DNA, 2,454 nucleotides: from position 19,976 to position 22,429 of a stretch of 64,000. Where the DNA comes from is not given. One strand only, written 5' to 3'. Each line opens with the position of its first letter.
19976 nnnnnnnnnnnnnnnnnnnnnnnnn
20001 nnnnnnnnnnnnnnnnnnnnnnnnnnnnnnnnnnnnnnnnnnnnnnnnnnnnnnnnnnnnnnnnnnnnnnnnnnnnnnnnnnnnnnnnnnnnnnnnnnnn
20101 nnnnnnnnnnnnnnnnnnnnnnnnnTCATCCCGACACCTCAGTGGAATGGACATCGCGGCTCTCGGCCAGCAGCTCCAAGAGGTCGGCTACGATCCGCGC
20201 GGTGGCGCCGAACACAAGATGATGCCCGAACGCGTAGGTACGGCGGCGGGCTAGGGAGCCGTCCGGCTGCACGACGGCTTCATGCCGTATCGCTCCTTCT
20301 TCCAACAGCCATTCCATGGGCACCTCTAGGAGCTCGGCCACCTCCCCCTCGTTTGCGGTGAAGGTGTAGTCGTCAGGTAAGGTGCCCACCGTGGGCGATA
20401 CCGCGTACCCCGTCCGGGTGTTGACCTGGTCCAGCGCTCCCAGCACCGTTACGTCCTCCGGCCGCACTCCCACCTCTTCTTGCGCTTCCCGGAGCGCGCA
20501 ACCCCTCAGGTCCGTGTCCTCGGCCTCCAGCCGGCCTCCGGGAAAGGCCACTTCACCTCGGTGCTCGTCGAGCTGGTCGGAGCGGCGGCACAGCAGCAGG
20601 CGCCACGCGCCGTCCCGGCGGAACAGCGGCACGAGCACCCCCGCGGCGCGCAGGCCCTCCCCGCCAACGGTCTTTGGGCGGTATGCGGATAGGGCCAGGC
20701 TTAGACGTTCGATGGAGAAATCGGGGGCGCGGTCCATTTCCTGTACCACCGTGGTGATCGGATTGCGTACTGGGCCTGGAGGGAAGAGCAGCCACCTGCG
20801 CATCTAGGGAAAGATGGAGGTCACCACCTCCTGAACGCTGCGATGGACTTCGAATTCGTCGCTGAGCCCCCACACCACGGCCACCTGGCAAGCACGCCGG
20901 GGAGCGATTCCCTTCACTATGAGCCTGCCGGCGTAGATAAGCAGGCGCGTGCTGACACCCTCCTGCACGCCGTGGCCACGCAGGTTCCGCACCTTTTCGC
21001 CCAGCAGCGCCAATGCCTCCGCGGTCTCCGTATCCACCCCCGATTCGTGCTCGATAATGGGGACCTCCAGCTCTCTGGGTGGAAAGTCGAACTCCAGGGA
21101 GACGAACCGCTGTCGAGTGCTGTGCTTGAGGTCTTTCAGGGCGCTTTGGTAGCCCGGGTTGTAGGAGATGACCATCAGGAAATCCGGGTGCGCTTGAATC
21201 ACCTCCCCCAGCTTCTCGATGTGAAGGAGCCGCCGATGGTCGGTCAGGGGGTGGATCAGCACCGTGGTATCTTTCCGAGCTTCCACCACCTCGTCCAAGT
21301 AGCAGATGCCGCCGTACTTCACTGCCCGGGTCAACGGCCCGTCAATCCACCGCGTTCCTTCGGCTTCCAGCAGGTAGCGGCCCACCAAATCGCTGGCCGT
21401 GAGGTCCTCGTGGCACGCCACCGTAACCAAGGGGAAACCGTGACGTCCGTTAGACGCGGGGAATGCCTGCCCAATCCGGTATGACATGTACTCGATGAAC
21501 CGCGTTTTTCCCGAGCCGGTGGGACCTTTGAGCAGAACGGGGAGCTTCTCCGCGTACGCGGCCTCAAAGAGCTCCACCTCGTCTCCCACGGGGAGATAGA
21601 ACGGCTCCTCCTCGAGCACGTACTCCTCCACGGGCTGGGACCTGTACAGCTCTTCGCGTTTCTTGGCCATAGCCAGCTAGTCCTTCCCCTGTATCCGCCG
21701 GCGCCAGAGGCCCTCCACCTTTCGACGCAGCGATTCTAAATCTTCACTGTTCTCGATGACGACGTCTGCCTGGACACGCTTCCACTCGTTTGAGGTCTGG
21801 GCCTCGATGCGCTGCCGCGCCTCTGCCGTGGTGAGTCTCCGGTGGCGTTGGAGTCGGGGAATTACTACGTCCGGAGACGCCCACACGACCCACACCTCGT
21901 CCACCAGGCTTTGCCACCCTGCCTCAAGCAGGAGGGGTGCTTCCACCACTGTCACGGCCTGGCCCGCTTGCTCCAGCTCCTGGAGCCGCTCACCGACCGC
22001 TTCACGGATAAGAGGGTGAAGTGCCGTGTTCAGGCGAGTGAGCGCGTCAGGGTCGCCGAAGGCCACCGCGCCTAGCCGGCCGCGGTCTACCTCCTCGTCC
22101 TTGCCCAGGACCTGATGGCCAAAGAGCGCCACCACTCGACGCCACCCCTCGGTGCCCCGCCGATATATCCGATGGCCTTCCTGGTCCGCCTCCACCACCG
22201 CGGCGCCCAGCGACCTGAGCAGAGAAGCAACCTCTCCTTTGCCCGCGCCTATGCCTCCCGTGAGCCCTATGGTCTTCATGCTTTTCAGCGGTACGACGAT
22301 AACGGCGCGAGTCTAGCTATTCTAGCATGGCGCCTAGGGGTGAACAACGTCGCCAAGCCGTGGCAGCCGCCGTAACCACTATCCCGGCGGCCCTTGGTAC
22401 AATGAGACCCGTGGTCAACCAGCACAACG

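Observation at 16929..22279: coaE / CbbQ-NorQ AAA+ / CoA-pyrophosphatase-type Nudix / 1066-aa VWA protein packed as one translationally coupled unit with no client enzyme in sight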

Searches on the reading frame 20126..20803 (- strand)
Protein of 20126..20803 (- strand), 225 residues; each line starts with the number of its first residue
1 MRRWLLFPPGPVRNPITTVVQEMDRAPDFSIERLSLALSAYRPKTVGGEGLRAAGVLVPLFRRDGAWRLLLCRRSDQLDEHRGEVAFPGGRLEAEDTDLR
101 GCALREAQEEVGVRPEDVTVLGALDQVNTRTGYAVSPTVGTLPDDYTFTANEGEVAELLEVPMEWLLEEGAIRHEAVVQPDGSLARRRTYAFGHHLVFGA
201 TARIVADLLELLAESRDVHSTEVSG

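Call 4: search_protein_families(library=pfam, proteins=[window:20126-20803:-], max_evalue=0.01)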
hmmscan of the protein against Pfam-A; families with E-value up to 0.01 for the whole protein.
window:20126-20803:- (225 aa): 1 family
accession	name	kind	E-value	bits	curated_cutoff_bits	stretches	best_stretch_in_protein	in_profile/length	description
PF00293.34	NUDIX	-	5.4e-16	59.3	21.1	1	52-168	2-121/134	NUDIX domain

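Call 5: search_protein_families(library=ncbifam, proteins=[window:20126-20803:-], max_evalue=0.01)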
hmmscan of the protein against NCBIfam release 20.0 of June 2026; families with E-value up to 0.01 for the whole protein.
window:20126-20803:- (225 aa): 9 families
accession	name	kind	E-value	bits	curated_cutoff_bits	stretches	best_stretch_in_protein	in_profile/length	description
NF007980.0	PRK10707.1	equivalog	9.5e-38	129.7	134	1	50-208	28-184/192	CoA pyrophosphatase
NF008044.0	PRK10776.1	equivalog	9.3e-05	22.3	148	1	80-125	27-72/130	8-oxo-dGTP diphosphatase MutT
NF008736.0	PRK11762.1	equivalog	0.00012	21.7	169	1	28-167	21-153/186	ADP compounds hydrolase NudE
TIGR00586.1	mutt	equivalog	0.00013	21.9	97.9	1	71-124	21-72/129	8-oxo-dGTP diphosphatase MutT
NF006530.0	PRK08999.1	equivalog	0.00019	20.6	245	1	66-121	17-70/315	Nudix family hydrolase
NF001937.0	PRK00714.1-4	equivalog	0.0012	18.5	139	1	60-124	15-71/161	RNA pyrophosphohydrolase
NF003790.0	PRK05379.2-2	equivalog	0.0017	17.5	403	1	66-114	227-272/354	bifunctional nicotinamide mononucleotide adenylyltransferase/ADP-ribose pyrophosphatase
NF041652.1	Nud_hyd_Dein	equivalog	0.0054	17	200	1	51-124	13-83/152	Nudix hydrolase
TIGR02705.1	nudix_YtkD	equivalog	0.0076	15.8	154.4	0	70-123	29-84/156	RNA deprotection pyrophosphohydrolase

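Call 19: search_solved_structures(query=window:20126-20803:-, max_evalue=0.00001)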
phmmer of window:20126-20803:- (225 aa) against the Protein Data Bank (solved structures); distinct sequences matched with E-value up to 0.00001: 5.
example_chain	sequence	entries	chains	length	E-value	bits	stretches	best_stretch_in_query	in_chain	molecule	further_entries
1nqy_A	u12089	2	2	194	5.3e-23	85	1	49-210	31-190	CoA pyrophosphatase (MutT/nudix family protein)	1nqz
9nxm_A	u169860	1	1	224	6.8e-19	71.5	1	54-173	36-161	Nudix hydrolase 11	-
5qgg_A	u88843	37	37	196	2e-17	66.7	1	54-168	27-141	Peroxisomal coenzyme A diphosphatase NUDT7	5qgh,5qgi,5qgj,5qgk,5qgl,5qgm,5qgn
9rtp_A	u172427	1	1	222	2.8e-17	66.3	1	54-168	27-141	Peroxisomal coenzyme A diphosphatase NUDT7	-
5t3p_A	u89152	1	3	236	2.9e-17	66.2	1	54-168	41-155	Peroxisomal coenzyme A diphosphatase NUDT7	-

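Call 94: search_protein_families(library=padloc, proteins=[window:20126-20803:-], max_evalue=0.001)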
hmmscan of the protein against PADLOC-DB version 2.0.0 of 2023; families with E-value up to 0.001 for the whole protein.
window:20126-20803:- (225 aa): 1 family
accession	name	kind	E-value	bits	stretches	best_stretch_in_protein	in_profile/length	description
PDLC04899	PDC-S07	-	0.00011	19.8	1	68-116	19-65/135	-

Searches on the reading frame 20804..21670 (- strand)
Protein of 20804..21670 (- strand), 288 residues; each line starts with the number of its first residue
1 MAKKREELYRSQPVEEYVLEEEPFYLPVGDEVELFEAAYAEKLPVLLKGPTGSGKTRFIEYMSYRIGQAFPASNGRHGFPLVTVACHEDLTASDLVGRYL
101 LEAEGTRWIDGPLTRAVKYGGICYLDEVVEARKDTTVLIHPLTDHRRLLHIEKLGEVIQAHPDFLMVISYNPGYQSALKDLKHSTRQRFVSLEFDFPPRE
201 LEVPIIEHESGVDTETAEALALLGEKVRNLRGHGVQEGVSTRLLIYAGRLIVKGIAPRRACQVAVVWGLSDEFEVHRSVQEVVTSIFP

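Call 4: search_protein_families(library=pfam, proteins=[window:20804-21670:-], max_evalue=0.01)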
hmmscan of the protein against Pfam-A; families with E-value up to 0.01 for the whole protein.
window:20804-21670:- (288 aa): 4 families
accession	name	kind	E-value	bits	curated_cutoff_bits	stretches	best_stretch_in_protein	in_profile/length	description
PF07728.20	AAA_5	-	3e-29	102.3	22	1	44-189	1-139/139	AAA domain (dynein-related subfamily)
PF08406.16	CbbQ_C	-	5.9e-27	94.1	20.6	1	202-285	1-84/85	CbbQ/NirQ/NorQ C-terminal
PF01078.27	Mg_chelatase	-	0.00039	20.3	20.3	0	105-185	94-171/207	Magnesium chelatase, subunit ChlI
PF00158.32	Sigma54_activat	-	0.0023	18.1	20.2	1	32-168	12-139/168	Sigma-54 interaction domain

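Call 5: search_protein_families(library=ncbifam, proteins=[window:20804-21670:-], max_evalue=0.01)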
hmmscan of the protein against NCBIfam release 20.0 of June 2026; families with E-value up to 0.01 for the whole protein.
window:20804-21670:- (288 aa): 3 families
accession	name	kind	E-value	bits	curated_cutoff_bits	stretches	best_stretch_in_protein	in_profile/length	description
TIGR02640.1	gas_vesic_GvpN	equivalog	3.1e-13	49.8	266.8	1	106-249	92-234/262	gas vesicle protein GvpN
NF038308.1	RNA_repair_RtcR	equivalog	0.0023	16.8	650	1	37-134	199-293/530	RNA repair transcriptional activator RtcR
TIGR02928.1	TIGR02928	subfamily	0.0035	16.2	181.3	1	45-99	43-95/366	orc1/cdc6 family replication initiation protein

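Call 11: find_homologous_proteins(query=window:20804-21670:-)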
Query window:20804-21670:- (288 aa): 8000 proteins with E <= 0.001 among 8000 candidates; the best 120 are listed.
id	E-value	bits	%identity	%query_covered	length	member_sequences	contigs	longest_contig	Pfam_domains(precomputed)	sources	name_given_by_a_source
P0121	1.6e-189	646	100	100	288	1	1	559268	PF08406.17,PF07728.21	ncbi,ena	-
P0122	3.5e-187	639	99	100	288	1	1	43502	PF08406.17,PF07728.21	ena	-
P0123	1.8e-186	636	98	100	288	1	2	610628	PF08406.17,PF07728.21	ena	-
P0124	1.9e-176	603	93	100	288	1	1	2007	PF08406.17,PF07728.21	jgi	-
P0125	3.2e-166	570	88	100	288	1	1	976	PF08406.17,PF07728.21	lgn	-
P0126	2.4e-161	554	83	100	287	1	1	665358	PF08406.17,PF07728.21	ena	-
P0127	2.5e-159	547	82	100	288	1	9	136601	PF08406.17,PF07728.21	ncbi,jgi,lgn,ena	jgi:nitric oxide reductase NorQ protein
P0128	8.4e-155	532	81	100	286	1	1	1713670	PF08406.17,PF07728.21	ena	-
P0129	2.0e-154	531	82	97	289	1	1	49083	PF08406.17,PF07728.21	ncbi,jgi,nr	ncbi:MAG: CbbQ/NirQ/NorQ/GpvN family protein [SAR202 cluster bacterium]|nr:CbbQ/NirQ/NorQ/GpvN famil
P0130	2.2e-154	531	81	100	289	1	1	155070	PF08406.17,PF00158.33,PF07728.21,PF01078.28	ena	-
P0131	6.2e-154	529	82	100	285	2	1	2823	PF08406.17,PF07728.21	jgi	jgi:nitric oxide reductase NorQ protein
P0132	3.6e-153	527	79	100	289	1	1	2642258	PF08406.17,PF07728.21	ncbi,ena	-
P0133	3.0e-151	521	78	100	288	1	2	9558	PF08406.17,PF07728.21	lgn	-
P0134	4.9e-151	520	78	100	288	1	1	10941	PF08406.17,PF07728.21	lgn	-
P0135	6.6e-151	519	78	100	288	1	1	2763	PF08406.17,PF07728.21,PF01078.28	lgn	-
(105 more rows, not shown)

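Call 17: search_solved_structures(query=window:20804-21670:-, max_evalue=0.00001)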
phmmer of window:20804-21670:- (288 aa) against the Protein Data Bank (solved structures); distinct sequences matched with E-value up to 0.00001: 9.
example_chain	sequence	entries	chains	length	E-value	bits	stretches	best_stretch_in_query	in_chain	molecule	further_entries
5c3c_A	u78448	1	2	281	2.5e-102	345.2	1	11-287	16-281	CbbQ/NirQ/NorQ domain protein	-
6l1q_C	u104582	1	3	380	4.7e-100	337.8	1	14-285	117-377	CbbQ protein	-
9qh4_A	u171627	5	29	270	6.6e-90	304.5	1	21-287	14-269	Protein NorQ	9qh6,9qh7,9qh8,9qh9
9qhd_A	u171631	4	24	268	7.9e-89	301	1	22-287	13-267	Nitric oxide reductase NorQ protein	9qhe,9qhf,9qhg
6i27_A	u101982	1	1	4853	7.7e-48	166.5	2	32-206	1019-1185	Midasin,Midasin,Midasin,Midasin,Midasin,Midasin,Midasin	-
6i26_A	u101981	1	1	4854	7.7e-48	166.5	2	32-206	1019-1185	Midasin,Midasin,Midasin,Midasin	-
6hyp_A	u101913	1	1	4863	7.9e-48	166.4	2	32-206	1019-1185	Midasin,Midasin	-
5jcs_s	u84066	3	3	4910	8.4e-48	166.3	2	32-206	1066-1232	Midasin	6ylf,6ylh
6or5_A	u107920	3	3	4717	3.5e-41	144.6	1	33-203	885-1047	Midasin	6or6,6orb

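Call 77: search_solved_structures(query=window:20804-21670:-, max_evalue=1e-60, show_alignments=4)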
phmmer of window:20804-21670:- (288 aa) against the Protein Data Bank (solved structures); distinct sequences matched with E-value up to 1e-60: 4.
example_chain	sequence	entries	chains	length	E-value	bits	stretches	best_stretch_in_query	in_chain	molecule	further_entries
5c3c_A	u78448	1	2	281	2.5e-102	345.2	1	11-287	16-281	CbbQ/NirQ/NorQ domain protein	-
6l1q_C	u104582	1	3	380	4.7e-100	337.8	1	14-285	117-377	CbbQ protein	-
9qh4_A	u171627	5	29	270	6.6e-90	304.5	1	21-287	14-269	Protein NorQ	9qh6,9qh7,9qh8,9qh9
9qhd_A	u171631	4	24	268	7.9e-89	301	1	22-287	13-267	Nitric oxide reductase NorQ protein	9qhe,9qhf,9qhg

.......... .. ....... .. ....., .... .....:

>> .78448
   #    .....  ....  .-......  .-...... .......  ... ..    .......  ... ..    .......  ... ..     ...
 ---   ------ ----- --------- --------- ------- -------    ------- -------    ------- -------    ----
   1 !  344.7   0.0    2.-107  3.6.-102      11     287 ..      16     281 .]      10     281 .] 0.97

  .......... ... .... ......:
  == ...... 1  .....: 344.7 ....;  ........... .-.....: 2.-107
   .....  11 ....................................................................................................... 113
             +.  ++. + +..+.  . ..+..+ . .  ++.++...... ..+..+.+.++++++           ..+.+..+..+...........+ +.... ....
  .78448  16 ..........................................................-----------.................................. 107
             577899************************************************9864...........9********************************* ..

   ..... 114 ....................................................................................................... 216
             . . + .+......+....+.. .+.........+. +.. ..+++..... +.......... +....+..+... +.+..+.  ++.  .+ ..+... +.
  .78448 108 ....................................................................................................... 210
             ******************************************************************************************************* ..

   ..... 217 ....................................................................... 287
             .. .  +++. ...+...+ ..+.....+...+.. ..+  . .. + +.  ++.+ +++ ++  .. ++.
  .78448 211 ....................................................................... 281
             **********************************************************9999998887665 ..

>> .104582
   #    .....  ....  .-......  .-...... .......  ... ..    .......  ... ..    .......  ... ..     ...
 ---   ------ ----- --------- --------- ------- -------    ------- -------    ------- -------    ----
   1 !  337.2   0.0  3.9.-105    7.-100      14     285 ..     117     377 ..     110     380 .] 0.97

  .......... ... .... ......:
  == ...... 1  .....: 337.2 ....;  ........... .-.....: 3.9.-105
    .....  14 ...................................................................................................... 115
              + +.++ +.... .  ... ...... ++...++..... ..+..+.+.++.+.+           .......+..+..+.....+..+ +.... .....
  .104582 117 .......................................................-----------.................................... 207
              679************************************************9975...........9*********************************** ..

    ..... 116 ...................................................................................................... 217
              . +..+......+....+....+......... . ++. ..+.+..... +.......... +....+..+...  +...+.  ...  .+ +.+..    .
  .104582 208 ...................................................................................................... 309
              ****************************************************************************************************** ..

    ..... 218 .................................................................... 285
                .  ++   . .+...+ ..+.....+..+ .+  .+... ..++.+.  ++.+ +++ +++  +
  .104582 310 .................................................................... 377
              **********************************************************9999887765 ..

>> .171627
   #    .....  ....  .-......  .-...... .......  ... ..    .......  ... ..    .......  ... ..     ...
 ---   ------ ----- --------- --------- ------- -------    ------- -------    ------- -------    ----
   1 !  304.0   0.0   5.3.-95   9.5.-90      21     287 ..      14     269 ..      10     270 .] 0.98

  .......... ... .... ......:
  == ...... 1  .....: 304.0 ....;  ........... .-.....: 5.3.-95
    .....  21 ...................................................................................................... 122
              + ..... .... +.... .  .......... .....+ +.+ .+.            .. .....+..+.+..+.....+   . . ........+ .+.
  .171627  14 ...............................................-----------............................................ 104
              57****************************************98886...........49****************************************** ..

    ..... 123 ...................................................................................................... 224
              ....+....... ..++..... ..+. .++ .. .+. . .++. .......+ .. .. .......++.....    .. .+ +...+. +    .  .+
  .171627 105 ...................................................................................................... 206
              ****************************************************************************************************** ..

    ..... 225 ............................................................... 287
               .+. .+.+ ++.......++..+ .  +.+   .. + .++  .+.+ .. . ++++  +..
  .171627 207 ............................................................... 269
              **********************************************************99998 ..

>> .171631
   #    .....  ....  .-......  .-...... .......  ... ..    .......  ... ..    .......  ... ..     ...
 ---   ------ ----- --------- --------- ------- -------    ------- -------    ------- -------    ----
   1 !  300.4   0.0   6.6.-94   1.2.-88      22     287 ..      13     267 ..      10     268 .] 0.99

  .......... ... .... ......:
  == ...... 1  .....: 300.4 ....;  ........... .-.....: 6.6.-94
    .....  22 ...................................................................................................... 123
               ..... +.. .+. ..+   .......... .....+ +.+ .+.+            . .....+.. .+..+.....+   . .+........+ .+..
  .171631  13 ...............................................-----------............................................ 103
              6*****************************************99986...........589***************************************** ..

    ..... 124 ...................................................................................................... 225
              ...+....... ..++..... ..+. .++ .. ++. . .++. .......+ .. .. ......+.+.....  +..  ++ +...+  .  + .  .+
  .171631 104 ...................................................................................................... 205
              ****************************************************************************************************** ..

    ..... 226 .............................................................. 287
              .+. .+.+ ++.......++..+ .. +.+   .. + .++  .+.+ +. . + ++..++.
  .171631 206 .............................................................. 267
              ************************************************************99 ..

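Call 86: list_cluster_members(proteins=[window:20804-21670:-, window:16929-20129:-, window:20126-20803:-])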
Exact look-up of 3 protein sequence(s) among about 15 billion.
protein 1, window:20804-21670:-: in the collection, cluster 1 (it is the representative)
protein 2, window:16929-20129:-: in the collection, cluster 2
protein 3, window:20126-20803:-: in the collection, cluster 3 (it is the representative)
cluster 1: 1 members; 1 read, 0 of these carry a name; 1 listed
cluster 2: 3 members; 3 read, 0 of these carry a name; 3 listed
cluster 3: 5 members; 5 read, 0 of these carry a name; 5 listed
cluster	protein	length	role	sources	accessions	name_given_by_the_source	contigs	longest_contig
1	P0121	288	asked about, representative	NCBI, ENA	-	-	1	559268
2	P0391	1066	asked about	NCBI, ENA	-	-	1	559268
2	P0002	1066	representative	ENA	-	-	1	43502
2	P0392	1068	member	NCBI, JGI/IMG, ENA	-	-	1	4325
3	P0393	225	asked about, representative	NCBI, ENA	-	-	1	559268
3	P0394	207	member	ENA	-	-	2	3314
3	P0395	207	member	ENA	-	-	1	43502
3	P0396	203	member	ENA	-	-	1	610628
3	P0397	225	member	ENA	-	-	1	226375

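Call 94: search_protein_families(library=padloc, proteins=[window:20804-21670:-], max_evalue=0.001)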
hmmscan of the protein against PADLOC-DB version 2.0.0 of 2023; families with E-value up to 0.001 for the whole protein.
window:20804-21670:- (288 aa): 0 families

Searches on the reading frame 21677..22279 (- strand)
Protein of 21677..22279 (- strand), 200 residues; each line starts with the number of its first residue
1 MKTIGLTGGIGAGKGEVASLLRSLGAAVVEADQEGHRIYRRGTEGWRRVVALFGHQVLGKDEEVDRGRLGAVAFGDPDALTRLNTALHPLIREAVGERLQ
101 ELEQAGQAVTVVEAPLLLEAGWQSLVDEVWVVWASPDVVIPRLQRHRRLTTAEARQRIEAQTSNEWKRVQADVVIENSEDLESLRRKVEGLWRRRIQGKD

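Call 4: search_protein_families(library=pfam, proteins=[window:21677-22279:-], max_evalue=0.01)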
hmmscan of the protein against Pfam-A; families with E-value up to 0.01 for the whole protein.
window:21677-22279:- (200 aa): 1 family
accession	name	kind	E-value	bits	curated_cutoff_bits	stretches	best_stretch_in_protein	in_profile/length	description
PF01121.26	CoaE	-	1.4e-44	152.3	27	1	3-181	2-178/180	Dephospho-CoA kinase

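Call 5: search_protein_families(library=ncbifam, proteins=[window:21677-22279:-], max_evalue=0.01)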
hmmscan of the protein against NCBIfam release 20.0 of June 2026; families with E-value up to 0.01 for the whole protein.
window:21677-22279:- (200 aa): 2 families
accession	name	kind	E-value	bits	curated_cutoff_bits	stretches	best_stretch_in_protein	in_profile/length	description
NF002879.0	PRK03333.1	equivalog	1.2e-49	169.4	215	1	1-197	1-195/395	dephospho-CoA kinase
TIGR00152.1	TIGR00152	equivalog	2.8e-43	148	65.55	1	4-189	2-187/188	dephospho-CoA kinase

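Call 94: search_protein_families(library=padloc, proteins=[window:21677-22279:-], max_evalue=0.001)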
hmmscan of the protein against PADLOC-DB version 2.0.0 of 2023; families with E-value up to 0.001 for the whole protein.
window:21677-22279:- (200 aa): 0 families
